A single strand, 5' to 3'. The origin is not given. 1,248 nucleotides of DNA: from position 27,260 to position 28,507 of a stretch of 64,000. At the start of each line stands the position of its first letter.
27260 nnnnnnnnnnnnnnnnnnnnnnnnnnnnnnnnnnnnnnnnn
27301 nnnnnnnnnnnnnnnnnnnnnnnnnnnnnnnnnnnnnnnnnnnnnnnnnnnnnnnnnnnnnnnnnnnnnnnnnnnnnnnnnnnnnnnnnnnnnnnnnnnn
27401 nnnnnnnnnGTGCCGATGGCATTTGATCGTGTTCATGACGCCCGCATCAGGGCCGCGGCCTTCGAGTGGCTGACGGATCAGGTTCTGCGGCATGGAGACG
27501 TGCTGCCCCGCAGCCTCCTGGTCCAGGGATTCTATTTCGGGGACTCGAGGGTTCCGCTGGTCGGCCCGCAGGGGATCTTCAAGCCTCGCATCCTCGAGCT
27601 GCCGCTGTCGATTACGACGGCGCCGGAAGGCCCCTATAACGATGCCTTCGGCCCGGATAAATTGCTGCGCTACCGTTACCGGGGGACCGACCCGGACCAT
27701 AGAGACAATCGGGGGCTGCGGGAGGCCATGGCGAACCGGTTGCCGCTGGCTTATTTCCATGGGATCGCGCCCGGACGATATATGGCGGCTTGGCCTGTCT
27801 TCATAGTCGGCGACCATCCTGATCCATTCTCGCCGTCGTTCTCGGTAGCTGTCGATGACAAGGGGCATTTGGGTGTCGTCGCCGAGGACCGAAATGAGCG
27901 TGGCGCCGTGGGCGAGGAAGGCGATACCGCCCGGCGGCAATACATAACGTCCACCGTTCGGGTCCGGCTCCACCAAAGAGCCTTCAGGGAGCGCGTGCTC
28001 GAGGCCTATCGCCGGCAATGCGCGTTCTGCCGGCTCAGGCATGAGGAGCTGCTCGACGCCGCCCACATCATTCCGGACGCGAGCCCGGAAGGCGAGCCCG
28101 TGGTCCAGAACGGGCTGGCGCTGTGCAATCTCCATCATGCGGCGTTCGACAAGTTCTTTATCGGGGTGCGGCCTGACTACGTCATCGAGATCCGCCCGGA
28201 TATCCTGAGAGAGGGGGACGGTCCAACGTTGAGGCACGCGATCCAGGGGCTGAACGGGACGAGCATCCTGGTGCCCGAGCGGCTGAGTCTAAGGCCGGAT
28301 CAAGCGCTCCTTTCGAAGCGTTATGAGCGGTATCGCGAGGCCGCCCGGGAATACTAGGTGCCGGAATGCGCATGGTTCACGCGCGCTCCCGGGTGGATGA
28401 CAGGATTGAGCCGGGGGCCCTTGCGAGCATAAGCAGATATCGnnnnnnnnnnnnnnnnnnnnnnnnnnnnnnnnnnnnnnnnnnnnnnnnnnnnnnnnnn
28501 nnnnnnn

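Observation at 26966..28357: NERD protein plus COG3440-like HNH endonuclease next to a Dcm system: possible type IV (modification-dependent) restriction module and potential conflict with neighbouring 5mC methylation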

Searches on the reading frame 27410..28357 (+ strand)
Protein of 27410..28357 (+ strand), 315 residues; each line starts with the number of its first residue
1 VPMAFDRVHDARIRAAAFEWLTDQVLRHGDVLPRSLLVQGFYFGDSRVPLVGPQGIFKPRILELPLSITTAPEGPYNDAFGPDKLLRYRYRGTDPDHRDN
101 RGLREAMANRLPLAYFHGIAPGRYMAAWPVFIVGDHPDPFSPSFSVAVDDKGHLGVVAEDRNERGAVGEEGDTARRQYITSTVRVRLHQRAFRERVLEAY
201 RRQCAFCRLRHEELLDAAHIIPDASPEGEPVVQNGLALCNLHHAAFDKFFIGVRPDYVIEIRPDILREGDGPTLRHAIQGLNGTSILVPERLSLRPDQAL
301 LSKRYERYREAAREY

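Call 3: search_protein_families(library=pfam, proteins=[window:27410-28357:+], max_evalue=0.01)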
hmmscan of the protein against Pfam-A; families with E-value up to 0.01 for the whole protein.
window:27410-28357:+ (315 aa): 1 family
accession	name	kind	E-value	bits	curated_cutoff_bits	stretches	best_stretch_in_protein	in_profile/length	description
PF13391.12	HNH_2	-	4.1e-11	43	21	1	204-253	1-65/66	HNH endonuclease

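Call 4: search_solved_structures(query=window:27410-28357:+, max_evalue=1, show_alignments=3)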
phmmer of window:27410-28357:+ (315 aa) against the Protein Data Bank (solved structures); distinct sequences matched with E-value up to 1: 0.

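Call 6: find_homologous_proteins(query=window:27410-28357:+)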
Query window:27410-28357:+ (315 aa): 7368 proteins with E <= 0.001 among 8000 candidates; the best 120 are listed.
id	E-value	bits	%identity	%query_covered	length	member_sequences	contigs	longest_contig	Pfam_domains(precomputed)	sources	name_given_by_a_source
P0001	1.0e-193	661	91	100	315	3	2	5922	PF13391.13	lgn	-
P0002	3.7e-167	574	79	99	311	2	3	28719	PF13391.13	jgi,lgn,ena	-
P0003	6.7e-165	566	79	97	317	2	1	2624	PF13391.13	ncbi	-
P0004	1.5e-163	562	78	97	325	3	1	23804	PF13391.13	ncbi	-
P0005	2.0e-163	561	76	99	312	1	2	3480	PF13391.13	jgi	jgi:putative restriction endonuclease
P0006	1.4e-162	559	77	99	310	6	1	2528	PF13391.13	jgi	jgi:putative restriction endonuclease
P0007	4.2e-162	557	79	98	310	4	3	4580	PF13391.13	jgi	-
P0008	1.4e-160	552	76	98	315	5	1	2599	PF13391.13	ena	-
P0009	2.7e-160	551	76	99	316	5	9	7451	PF13391.13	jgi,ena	jgi:putative restriction endonuclease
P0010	5.7e-160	550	77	98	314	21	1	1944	PF13391.13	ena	-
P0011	3.4e-158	544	78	98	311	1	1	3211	PF13391.13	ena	-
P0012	4.0e-158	544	75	97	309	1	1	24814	PF13391.13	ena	-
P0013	6.5e-158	543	73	98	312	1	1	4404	PF13391.13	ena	-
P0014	8.1e-158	543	75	98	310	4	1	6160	PF13391.13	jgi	-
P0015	8.3e-158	543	75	98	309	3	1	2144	PF13391.13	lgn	-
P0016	3.7e-156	537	75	98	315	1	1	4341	PF13391.13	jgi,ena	-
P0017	1.6e-155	535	76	98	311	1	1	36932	PF13391.13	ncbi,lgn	-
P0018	1.8e-155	535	76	98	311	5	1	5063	PF13391.13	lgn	-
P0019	4.1e-155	534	73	98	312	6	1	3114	PF13391.13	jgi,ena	jgi:putative restriction endonuclease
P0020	1.1e-154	533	73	99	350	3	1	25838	PF13391.13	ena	-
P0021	1.3e-154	532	75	97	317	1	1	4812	PF13391.13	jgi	jgi:putative restriction endonuclease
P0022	1.3e-154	532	74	98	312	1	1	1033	PF13391.13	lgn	-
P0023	1.4e-154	532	73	98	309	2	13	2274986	PF13391.13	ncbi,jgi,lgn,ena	-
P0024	2.1e-154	532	75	98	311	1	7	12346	PF13391.13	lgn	-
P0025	4.0e-154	531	76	98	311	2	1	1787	PF13391.13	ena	-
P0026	5.4e-154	530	76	97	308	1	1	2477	PF13391.13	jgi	jgi:putative restriction endonuclease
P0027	3.6e-153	528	74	99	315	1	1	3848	PF13391.13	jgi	jgi:putative restriction endonuclease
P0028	8.8e-153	526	74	97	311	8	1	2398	PF13391.13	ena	-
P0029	5.7e-152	524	72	98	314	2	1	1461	PF13391.13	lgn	-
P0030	1.5e-150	519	71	98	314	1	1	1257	PF13391.13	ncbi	-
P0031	4.0e-149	514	75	91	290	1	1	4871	PF13391.13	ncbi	-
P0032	1.9e-147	509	71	97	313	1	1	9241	PF13391.13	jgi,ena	-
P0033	7.6e-145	500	70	99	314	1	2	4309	PF13391.13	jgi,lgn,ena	-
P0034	1.1e-144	500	72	97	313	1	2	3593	PF13391.13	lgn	-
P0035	2.2e-144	499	70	98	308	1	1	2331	PF13391.13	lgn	-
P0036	6.0e-144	497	70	97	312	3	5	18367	PF13391.13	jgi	-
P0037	4.0e-142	491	68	98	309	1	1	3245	PF13391.13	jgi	jgi:putative restriction endonuclease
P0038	4.8e-142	491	69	98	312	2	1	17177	PF13391.13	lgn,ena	-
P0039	1.2e-141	490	67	98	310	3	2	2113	PF13391.13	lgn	-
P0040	9.4e-141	487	68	98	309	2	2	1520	PF13391.13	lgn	-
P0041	1.2e-140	487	69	97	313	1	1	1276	PF13391.13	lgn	-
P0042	1.5e-140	486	71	97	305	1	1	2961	PF13391.13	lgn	-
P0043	3.3e-140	485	70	98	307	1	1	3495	PF13391.13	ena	-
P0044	6.1e-140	484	69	98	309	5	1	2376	PF13391.13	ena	-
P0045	8.0e-140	484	70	97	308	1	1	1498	PF13391.13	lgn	-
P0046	1.0e-139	483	70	98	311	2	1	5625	PF13391.13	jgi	jgi:putative restriction endonuclease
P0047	3.3e-139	482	71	98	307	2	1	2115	PF13391.13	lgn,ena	-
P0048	2.0e-138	479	70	99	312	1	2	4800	PF13391.13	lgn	-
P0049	2.6e-138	479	71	97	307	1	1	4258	PF13391.13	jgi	jgi:putative restriction endonuclease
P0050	2.9e-138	479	67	98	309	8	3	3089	PF13391.13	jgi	-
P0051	3.7e-138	478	70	98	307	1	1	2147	PF13391.13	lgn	-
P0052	4.1e-138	478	67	98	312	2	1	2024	PF13391.13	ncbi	-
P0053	5.6e-138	478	68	98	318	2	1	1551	PF13391.13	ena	-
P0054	5.9e-138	478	69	98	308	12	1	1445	PF13391.13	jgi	-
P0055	9.2e-138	477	67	98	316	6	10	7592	PF13391.13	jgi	-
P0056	1.0e-137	477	70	98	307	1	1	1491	PF13391.13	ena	-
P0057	1.5e-137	476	70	98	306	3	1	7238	PF13391.13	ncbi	-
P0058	3.4e-137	475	68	98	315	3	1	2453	PF13391.13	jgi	jgi:putative restriction endonuclease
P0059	3.5e-137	475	68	98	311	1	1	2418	PF13391.13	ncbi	-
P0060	4.9e-137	475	68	98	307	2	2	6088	PF13391.13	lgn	-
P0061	9.0e-137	474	67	98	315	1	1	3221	PF13391.13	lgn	-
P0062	1.1e-136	473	67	97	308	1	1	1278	PF13391.13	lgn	-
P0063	1.2e-136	473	67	97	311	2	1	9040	PF13391.13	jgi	jgi:putative restriction endonuclease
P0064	1.3e-136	473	69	97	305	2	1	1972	PF13391.13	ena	-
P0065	1.3e-136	473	69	96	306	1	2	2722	PF13391.13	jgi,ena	-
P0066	1.8e-136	473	69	98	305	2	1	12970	PF13391.13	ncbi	-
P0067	2.1e-136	472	67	97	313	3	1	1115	PF13391.13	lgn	-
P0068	2.7e-136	472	67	97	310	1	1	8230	PF13391.13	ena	-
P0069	3.0e-136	472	69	97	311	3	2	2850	PF13391.13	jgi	jgi:putative restriction endonuclease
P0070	7.5e-136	471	67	98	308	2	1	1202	PF13391.13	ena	-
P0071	7.6e-136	471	70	97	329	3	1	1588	PF13391.13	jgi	jgi:putative restriction endonuclease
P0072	8.2e-136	471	69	98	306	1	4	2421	PF13391.13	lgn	-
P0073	8.3e-136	471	68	97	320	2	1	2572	PF13391.13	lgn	-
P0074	9.8e-136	470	67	99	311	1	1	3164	PF13391.13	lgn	-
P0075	1.0e-135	470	68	98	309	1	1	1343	PF13391.13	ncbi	-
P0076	1.1e-135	470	68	97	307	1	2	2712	PF13391.13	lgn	-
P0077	1.1e-135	470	68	98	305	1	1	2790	PF13391.13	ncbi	-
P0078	1.1e-135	470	67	98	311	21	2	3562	PF13391.13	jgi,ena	jgi:putative restriction endonuclease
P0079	1.3e-135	470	69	97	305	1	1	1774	PF13391.13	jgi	-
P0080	1.6e-135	470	69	97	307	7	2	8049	PF13391.13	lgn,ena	-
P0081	1.8e-135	469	69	98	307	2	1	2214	PF13391.13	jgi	-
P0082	2.4e-135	469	69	97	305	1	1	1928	PF13391.13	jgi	-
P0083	2.6e-135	469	67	98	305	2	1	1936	PF13391.13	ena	-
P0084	2.6e-135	469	69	98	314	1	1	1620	PF13391.13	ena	-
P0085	2.8e-135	469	68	98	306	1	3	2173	PF13391.13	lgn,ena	-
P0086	2.9e-135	469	69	97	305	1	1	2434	PF13391.13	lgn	-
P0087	3.1e-135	469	66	98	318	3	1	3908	PF13391.13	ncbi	-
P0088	4.2e-135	468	69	97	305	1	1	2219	PF13391.13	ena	-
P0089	4.7e-135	468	69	98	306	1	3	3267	PF13391.13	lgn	-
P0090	5.1e-135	468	69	97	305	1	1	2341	PF13391.13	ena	-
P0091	5.4e-135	468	67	98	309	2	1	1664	PF13391.13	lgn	-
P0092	5.5e-135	468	66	98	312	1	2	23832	PF13391.13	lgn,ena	-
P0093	5.5e-135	468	68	97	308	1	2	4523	PF13391.13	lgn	-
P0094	5.7e-135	468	70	97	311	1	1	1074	PF13391.13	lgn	-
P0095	6.1e-135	468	67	97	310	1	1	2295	PF13391.13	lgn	-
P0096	6.7e-135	468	67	98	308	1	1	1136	PF13391.13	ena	-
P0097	7.1e-135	467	68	99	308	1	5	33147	PF13391.13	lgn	-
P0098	1.1e-134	467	68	98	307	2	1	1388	PF13391.13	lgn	-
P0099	1.1e-134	467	67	98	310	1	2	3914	PF13391.13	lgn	-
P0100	1.1e-134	467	69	97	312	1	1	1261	PF13391.13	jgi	jgi:putative restriction endonuclease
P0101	1.3e-134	467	67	96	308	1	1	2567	PF13391.13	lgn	-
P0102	1.5e-134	466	69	97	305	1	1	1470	PF13391.13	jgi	-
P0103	1.8e-134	466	67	97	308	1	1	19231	PF13391.13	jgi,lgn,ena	-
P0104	2.2e-134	466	68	98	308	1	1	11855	PF13391.13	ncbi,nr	ncbi:MAG: HNH endonuclease [Deltaproteobacteria bacterium]|nr:HNH endonuclease [Deltaproteobacteria 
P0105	2.2e-134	466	68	97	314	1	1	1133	PF13391.13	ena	-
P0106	2.3e-134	466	68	98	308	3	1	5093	PF13391.13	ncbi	-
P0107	2.4e-134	466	67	98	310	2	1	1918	PF13391.13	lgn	-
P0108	2.4e-134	466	67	98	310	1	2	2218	PF13391.13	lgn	-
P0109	2.8e-134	466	68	98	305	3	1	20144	PF13391.13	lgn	-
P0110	3.2e-134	465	67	97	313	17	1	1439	PF13391.13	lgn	-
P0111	3.4e-134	465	67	99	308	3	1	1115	PF13391.13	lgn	-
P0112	3.7e-134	465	67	98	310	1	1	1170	PF13391.13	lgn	-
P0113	5.1e-134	465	67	98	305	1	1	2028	PF13391.13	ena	-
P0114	5.3e-134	465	66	98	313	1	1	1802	PF13391.13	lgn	-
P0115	5.6e-134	465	68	98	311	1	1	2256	PF13391.13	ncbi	-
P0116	6.5e-134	464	67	98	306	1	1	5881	PF13391.13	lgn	-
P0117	7.5e-134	464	67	97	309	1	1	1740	PF13391.13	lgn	-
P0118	8.7e-134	464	67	93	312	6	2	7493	PF13391.13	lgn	-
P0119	9.2e-134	464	67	98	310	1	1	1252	PF13391.13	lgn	-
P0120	9.7e-134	464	68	98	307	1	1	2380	PF13391.13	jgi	jgi:putative restriction endonuclease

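Call 7: search_protein_families(library=ncbifam, proteins=[window:27410-28357:+], max_evalue=0.1)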
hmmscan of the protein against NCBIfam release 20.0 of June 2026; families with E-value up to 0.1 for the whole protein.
window:27410-28357:+ (315 aa): 2 families
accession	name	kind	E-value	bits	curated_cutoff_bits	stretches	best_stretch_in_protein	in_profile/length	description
NF045808.1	PT-DNA_restrict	exception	1.4e-15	57.2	180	1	188-297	161-271/284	phosphorothioated DNA-binding restriction endonuclease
NF040563.1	guided_IscB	equivalog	0.009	15.2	175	1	190-244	181-233/314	RNA-guided endonuclease IscB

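Call 8: search_protein_families(library=padloc, proteins=[window:27410-28357:+], max_evalue=0.1)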
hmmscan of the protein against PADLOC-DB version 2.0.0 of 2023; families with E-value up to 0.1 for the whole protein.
window:27410-28357:+ (315 aa): 2 families
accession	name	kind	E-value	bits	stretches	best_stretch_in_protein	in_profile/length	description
PDLC04132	HNH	-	1.5e-20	71.5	1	178-303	143-266/286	-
PDLC03546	HNH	-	1e-08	32.5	1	167-270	139-242/282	Type II restriction enzyme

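Call 13: find_encoding_contigs(protein=P0001, flank=6000, max_places=3)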
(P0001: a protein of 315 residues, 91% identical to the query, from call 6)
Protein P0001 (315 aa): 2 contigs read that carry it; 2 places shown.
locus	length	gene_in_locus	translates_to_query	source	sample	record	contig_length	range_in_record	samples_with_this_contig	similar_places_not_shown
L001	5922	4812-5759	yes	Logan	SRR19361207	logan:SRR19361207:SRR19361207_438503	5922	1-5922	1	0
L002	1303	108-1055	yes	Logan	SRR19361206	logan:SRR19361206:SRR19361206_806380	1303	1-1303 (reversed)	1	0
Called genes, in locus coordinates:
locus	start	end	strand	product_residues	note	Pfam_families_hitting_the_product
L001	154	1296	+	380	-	-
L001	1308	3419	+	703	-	PF01935:DUF87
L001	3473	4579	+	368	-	PF01555:N6_N4_Mtase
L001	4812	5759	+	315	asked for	PF13391:HNH_2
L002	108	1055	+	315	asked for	PF13391:HNH_2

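Call 14: find_encoding_contigs(protein=P0002, flank=6000, max_places=3)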
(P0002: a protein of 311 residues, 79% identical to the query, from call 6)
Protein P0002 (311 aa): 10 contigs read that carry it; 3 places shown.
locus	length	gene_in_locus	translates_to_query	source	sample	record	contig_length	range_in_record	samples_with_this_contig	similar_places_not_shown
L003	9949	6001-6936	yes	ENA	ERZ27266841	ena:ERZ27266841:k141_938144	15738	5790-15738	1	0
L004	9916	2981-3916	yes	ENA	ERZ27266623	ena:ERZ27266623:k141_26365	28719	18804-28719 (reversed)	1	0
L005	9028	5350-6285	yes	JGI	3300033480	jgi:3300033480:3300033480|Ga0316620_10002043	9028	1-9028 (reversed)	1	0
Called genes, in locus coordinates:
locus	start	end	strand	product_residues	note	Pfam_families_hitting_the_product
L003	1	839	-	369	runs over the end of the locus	PF00089:Trypsin (weak), PF13365:Trypsin_2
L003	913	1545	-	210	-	PF01541:GIY-YIG (faint)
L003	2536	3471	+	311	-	PF13391:HNH_2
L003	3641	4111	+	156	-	-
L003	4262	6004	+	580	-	PF04851:ResIII (faint), PF13191:AAA_16 (weak), PF09848:SLFN-g3_helicase, PF20720:nSTAND3 (faint)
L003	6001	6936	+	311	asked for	PF13391:HNH_2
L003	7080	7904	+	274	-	PF00881:Nitroreductase, PF14512:TM1586_NiRdase (faint)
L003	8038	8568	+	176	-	PF10604:Polyketide_cyc2, PF08327:AHSA1 (weak)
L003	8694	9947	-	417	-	?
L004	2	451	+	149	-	?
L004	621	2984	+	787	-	PF04851:ResIII (faint), PF13191:AAA_16 (weak), PF09848:SLFN-g3_helicase, PF20720:nSTAND3 (faint)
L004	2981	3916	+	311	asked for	PF13391:HNH_2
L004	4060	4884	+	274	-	PF00881:Nitroreductase, PF14512:TM1586_NiRdase (faint)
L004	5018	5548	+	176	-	PF10604:Polyketide_cyc2, PF08327:AHSA1 (weak)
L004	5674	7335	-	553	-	PF13604:AAA_30, PF05970:PIF1, PF13191:AAA_16 (faint), PF13245:AAA_19, PF02689:Herpes_Helicase (weak), PF13538:UvrD_C_2 (weak), PF13280:WYL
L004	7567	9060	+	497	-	PF01266:DAO (faint), PF01593:Amino_oxidase, PF13450:NAD_binding_8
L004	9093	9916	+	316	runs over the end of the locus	PF08240:ADH_N, PF00107:ADH_zinc_N, PF13602:ADH_zinc_N_2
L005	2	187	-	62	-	?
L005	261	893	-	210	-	PF01541:GIY-YIG (faint)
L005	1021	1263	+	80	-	-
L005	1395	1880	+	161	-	-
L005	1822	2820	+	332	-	PF13391:HNH_2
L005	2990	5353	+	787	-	PF04851:ResIII (faint), PF13191:AAA_16 (weak), PF09848:SLFN-g3_helicase, PF20720:nSTAND3 (faint)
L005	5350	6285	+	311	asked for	PF13391:HNH_2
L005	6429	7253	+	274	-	PF00881:Nitroreductase, PF14512:TM1586_NiRdase (faint)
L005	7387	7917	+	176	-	PF10604:Polyketide_cyc2, PF08327:AHSA1 (weak)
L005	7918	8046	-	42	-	-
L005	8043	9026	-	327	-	?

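Call 15: find_encoding_contigs(protein=P0004, flank=6000, max_places=3)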
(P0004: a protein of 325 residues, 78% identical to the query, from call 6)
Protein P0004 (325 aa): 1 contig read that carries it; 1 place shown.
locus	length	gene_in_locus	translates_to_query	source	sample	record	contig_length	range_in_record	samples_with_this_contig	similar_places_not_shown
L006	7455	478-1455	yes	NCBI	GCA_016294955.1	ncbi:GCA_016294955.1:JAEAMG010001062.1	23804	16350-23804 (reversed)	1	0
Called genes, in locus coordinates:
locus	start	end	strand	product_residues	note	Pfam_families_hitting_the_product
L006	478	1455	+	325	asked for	PF13391:HNH_2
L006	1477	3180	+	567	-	PF08378:NERD, PF00580:UvrD-helicase (faint), PF13245:AAA_19 (weak), PF13604:AAA_30 (weak)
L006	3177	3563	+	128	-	-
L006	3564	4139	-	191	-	PF13328:HD_4, PF01966:HD (weak)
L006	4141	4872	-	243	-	-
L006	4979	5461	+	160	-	PF10604:Polyketide_cyc2, PF03364:Polyketide_cyc, PF08327:AHSA1 (weak)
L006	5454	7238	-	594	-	PF00149:Metallophos, PF17803:Cadherin_4, PF17892:Cadherin_5, PF17963:Big_9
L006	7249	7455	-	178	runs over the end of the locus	PF07719:TPR_2 (faint), PF14559:TPR_19 (faint), PF13432:TPR_16 (weak), PF13431:TPR_17 (faint)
